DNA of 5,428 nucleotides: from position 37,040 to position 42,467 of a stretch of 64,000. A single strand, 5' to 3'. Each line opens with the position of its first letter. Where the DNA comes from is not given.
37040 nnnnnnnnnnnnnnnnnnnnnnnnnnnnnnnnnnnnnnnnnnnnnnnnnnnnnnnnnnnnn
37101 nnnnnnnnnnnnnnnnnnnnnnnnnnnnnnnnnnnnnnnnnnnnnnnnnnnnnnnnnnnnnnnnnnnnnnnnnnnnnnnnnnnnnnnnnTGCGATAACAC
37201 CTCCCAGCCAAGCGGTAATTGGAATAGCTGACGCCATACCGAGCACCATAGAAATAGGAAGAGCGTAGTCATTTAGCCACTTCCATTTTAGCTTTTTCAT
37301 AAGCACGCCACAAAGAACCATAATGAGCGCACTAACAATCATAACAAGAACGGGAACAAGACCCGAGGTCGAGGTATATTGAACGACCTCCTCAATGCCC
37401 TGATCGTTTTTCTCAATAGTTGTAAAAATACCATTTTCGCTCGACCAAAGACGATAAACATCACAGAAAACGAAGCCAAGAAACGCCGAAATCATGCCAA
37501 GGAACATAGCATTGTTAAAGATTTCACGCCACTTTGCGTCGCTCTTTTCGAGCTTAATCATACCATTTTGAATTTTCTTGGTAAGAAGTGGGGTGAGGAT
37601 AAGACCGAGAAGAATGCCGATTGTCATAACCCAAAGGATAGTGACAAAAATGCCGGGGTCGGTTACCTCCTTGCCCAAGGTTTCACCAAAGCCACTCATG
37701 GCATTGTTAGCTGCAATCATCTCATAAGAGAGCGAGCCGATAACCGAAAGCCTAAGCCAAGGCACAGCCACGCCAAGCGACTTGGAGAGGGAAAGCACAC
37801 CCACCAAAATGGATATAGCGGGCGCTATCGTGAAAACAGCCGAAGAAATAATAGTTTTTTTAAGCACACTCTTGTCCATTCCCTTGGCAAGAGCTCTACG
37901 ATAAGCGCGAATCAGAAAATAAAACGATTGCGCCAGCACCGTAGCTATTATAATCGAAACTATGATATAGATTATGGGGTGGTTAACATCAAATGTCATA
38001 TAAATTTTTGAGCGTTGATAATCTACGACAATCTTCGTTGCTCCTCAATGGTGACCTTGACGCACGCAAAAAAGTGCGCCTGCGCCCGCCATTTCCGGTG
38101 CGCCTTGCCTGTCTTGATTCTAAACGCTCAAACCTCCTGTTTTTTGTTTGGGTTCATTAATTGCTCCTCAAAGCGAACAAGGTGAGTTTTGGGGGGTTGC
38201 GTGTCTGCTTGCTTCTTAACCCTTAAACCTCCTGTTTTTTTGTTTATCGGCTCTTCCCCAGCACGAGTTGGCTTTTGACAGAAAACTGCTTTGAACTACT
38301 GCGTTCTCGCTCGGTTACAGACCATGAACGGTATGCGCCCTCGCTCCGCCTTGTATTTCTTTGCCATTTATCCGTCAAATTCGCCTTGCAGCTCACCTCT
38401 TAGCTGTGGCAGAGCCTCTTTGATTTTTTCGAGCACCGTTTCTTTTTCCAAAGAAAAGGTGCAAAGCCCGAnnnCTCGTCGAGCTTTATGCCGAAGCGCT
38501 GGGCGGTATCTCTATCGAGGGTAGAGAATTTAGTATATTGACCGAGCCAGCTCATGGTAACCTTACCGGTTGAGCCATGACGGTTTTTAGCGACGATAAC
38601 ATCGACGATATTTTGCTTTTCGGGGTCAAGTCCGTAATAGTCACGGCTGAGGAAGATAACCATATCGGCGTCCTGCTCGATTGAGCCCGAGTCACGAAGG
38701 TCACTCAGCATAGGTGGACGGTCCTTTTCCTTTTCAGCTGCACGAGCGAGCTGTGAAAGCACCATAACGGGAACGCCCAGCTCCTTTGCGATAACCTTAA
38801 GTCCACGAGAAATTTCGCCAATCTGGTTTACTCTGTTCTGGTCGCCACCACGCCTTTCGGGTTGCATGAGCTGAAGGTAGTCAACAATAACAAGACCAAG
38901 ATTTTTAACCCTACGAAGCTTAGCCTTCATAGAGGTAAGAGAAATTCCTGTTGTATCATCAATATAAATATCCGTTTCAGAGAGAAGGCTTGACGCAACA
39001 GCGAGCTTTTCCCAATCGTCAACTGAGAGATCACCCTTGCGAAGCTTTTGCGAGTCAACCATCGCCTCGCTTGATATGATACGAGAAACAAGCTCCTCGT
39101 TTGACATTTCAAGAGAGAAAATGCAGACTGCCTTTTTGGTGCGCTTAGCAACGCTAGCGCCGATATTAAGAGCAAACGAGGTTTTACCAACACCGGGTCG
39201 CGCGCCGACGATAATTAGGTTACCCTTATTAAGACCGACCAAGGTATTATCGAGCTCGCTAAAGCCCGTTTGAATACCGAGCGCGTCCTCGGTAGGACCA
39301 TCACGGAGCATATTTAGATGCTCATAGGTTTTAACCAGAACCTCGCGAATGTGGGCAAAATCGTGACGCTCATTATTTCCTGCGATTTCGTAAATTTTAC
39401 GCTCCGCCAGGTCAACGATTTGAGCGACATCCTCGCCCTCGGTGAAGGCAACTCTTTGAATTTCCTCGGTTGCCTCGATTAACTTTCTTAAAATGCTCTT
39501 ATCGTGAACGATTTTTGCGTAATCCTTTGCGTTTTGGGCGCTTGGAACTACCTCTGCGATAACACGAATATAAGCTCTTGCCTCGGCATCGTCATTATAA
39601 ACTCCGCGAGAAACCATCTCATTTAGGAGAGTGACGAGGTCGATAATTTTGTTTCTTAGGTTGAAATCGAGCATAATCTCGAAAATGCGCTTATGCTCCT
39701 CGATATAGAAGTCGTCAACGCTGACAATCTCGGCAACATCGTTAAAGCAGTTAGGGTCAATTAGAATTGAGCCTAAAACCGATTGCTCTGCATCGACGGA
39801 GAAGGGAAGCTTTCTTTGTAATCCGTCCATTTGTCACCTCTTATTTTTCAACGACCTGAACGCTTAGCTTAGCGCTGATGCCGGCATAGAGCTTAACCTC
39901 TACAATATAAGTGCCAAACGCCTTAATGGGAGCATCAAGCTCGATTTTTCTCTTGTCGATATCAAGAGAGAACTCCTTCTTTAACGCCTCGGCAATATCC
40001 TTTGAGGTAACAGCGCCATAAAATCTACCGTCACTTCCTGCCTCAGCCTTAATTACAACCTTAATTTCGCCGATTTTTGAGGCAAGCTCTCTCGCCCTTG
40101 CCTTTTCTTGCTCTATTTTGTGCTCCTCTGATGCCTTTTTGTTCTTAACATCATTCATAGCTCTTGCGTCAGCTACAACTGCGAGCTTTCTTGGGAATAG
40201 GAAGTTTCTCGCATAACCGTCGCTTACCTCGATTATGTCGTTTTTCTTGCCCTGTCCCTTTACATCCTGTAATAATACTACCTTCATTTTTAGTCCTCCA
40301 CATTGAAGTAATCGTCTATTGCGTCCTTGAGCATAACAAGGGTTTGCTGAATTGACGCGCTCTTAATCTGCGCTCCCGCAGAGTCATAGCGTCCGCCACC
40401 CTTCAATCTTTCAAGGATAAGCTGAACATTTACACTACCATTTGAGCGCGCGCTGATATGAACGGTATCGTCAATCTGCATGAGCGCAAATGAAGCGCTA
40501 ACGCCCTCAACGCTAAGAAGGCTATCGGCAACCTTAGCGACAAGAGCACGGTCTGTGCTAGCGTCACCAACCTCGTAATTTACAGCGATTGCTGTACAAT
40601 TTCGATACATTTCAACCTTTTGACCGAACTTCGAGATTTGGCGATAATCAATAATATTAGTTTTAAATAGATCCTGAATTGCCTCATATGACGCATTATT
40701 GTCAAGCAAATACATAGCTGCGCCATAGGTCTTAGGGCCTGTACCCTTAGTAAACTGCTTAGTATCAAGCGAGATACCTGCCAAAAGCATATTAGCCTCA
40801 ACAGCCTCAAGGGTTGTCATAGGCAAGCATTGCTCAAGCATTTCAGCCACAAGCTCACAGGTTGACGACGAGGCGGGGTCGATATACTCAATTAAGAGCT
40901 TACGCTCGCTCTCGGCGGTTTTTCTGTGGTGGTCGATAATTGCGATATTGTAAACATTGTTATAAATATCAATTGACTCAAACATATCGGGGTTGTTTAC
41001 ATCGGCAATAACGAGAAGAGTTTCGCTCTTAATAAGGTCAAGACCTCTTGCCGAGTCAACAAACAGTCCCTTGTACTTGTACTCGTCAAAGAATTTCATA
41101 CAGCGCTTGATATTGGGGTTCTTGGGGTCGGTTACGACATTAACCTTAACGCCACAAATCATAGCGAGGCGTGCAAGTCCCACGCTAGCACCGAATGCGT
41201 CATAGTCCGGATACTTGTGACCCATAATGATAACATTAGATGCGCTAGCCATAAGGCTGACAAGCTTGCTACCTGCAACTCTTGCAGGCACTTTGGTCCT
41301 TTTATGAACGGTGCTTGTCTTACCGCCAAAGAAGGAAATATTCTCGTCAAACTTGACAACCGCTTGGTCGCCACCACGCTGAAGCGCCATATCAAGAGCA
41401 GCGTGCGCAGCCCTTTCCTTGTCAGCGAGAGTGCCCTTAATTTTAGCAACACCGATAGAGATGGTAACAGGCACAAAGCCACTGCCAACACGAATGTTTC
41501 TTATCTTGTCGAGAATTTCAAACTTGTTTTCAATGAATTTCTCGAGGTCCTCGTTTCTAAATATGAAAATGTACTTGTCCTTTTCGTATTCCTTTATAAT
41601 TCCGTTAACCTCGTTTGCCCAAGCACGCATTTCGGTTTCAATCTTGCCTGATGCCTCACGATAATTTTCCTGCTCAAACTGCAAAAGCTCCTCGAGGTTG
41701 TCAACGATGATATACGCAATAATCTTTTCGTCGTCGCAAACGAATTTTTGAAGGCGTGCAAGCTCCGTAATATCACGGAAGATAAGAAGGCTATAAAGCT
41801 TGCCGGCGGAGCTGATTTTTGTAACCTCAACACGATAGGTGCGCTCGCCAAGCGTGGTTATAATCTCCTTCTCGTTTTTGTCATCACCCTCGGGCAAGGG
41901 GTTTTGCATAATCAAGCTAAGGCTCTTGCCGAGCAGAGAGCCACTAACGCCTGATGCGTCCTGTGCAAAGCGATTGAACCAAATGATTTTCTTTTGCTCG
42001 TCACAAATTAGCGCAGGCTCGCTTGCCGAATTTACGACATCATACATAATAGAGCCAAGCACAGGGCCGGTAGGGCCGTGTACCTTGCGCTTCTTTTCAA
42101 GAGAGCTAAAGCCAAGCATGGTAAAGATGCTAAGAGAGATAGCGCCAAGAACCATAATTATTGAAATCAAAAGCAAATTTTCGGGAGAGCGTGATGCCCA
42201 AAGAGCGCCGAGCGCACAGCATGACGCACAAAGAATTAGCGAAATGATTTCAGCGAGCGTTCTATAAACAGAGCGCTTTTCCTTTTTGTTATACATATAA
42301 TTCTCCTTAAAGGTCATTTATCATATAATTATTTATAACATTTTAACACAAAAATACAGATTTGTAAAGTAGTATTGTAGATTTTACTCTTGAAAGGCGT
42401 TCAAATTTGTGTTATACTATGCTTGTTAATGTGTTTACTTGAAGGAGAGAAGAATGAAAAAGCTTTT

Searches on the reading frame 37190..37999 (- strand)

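Call 23: search_protein_families(library=pfam, proteins=[window:37190-37999:-])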
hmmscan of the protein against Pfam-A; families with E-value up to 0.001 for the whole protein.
window:37190-37999:- (270 aa): 1 family
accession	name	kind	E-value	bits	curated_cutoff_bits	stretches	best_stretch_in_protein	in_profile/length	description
PF16481.10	DUF5058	-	7.6e-72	241.9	28.2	1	6-255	1-222/222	Domain of unknown function (DUF5058)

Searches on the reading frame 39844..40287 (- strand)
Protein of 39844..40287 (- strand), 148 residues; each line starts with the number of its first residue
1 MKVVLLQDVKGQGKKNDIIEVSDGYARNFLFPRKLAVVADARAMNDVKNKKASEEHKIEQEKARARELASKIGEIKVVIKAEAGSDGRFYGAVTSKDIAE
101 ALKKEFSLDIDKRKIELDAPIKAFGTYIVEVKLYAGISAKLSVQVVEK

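Call 88: search_protein_families(library=pfam, proteins=[window:39844-40287:-], max_evalue=0.00001)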
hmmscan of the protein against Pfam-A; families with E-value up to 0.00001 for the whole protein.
window:39844-40287:- (148 aa): 2 families
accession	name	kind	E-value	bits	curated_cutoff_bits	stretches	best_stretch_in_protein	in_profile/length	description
PF03948.19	Ribosomal_L9_C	-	1.7e-29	102.6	23.2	1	64-147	2-86/86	Ribosomal protein L9, C-terminal domain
PF01281.25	Ribosomal_L9_N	-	5.2e-23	80.8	20.7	1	1-46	1-46/47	Ribosomal protein L9, N-terminal domain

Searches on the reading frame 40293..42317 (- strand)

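Call 23: search_protein_families(library=pfam, proteins=[window:40293-42317:-])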
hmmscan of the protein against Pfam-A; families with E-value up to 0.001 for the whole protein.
window:40293-42317:- (675 aa): 5 families
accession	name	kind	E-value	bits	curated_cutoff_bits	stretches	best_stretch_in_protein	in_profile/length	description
PF24898.2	GGDEF_GdpP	-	8.3e-25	87.9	30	1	203-325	1-122/126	Cyclic-di-AMP phosphodiesterase GdpP-like, GGDEF domain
PF01368.27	DHH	-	1.2e-19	71.2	28.1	1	361-515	1-125/125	DHH family, N-terminal domain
PF02272.25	DHHA1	-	6e-13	49.6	25.9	1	585-667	10-100/102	DHHA1 domain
PF21370.4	PAS_GdpP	-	0.00019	22.2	27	0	103-167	17-80/90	Cyclic-di-AMP phosphodiesterase GdpP-like, PAS domain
PF13188.13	PAS_8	-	0.00035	20.8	21.8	1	93-145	5-55/65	PAS domain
